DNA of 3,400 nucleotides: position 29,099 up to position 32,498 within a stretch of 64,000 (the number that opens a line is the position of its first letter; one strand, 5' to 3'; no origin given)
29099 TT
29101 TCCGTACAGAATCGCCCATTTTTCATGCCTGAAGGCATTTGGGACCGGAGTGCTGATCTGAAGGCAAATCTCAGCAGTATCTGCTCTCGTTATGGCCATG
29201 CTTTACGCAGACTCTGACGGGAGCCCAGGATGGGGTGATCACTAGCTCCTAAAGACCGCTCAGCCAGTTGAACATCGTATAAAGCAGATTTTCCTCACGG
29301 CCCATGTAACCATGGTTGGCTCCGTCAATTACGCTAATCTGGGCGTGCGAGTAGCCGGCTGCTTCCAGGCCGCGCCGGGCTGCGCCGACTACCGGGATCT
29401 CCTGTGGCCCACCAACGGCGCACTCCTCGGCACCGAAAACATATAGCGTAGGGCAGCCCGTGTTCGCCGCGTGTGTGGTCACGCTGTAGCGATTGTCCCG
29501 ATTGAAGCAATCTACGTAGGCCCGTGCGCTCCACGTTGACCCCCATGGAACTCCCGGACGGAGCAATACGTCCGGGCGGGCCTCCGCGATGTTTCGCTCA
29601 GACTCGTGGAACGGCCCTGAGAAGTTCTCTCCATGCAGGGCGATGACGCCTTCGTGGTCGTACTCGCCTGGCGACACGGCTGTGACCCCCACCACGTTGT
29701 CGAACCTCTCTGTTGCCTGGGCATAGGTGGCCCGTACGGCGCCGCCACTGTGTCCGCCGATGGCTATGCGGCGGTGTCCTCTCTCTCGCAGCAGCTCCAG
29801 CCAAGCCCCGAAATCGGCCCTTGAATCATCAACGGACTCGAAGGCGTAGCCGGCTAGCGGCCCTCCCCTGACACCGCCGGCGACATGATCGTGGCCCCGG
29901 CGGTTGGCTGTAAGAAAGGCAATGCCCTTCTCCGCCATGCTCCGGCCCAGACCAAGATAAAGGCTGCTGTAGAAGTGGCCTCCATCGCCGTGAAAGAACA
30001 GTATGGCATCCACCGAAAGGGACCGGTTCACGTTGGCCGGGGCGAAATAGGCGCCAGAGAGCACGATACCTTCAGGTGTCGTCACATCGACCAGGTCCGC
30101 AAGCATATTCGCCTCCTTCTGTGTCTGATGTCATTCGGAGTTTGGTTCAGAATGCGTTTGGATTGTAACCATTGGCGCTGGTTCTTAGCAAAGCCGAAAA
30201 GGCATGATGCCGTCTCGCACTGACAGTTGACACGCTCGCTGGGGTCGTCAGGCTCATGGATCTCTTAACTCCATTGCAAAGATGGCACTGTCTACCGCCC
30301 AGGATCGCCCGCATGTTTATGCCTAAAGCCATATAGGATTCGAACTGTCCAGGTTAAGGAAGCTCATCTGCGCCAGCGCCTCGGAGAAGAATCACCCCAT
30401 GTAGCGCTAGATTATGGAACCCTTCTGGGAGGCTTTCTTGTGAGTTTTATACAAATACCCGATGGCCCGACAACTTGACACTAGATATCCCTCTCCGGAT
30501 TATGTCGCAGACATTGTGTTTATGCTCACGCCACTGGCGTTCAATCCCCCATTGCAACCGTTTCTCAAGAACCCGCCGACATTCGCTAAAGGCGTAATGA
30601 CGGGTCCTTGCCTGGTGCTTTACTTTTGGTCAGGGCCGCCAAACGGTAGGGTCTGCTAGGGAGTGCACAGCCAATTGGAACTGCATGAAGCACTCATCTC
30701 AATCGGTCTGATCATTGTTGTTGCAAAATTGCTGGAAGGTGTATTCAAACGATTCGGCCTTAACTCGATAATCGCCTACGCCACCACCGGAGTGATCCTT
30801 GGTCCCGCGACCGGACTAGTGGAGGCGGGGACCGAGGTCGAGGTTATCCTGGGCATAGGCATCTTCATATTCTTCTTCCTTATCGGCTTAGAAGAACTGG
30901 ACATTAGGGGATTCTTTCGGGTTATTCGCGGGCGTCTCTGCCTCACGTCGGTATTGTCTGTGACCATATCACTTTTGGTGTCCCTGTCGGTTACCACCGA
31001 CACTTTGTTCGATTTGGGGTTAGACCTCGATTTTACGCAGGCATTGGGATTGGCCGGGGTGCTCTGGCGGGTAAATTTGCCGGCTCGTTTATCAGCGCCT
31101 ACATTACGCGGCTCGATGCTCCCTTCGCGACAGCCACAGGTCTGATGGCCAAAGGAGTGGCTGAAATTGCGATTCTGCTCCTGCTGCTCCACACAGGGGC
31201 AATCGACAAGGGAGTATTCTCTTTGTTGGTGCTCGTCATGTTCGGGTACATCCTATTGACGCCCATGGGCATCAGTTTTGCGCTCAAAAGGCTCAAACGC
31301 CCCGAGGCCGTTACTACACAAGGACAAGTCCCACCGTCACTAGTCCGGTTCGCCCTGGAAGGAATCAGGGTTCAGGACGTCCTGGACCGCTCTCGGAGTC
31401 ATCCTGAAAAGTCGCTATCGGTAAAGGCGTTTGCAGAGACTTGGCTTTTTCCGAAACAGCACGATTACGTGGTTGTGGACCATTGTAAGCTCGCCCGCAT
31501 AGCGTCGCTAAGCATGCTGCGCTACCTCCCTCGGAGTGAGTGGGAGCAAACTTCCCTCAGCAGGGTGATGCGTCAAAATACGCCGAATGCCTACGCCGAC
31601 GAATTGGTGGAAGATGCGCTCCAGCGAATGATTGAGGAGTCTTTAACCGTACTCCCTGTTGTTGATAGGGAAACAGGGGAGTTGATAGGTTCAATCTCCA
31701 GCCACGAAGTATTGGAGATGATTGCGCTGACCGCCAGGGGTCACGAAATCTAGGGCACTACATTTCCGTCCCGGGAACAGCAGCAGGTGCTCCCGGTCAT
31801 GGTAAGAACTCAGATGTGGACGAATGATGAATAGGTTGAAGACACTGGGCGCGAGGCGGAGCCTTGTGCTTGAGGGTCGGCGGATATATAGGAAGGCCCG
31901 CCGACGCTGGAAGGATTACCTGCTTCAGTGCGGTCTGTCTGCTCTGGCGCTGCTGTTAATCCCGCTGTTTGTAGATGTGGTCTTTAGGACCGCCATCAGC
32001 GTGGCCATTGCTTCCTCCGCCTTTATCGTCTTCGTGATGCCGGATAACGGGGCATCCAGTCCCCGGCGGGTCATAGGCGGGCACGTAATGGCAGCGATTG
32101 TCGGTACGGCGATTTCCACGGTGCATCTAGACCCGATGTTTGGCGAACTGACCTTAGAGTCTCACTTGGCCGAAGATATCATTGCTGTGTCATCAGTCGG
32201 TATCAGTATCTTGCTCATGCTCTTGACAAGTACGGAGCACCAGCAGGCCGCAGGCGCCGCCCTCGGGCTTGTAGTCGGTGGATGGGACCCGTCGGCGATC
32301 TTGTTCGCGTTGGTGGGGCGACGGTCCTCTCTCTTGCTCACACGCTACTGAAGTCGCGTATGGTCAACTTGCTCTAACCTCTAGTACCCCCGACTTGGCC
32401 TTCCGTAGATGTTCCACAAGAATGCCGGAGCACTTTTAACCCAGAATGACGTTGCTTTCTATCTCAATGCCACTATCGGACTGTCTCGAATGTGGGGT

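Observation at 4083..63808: Dense gene decay: six in-frame stops and about ten frameshifts, mostly in homopolymers, spread over the window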

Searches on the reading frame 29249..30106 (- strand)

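Call 7: search_protein_families(library=pfam, proteins=[window:29249-30106:-])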
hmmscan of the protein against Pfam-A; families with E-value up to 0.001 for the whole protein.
window:29249-30106:- (285 aa): 1 family
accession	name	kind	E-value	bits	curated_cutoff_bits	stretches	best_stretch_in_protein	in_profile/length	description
PF12146.15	Hydrolase_4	-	1.6e-07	31.3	27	1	34-146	6-109/239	Serine aminopeptidase, S33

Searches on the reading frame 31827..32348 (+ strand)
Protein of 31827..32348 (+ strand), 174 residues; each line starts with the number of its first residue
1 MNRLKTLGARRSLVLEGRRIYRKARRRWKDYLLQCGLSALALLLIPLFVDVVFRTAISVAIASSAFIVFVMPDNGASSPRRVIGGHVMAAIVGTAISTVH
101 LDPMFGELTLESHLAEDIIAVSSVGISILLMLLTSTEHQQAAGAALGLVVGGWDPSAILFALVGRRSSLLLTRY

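Call 41: search_protein_families(library=pfam, max_evalue=0.01, proteins=[window:31827-32348:+])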
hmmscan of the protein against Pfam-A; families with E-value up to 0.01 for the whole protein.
seq(174 aa): 1 family
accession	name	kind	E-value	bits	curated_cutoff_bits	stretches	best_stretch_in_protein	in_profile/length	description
PF04982.19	TM_HPP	-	4.7e-14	52.7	27.2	1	25-153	3-120/157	HPP, transmembrane region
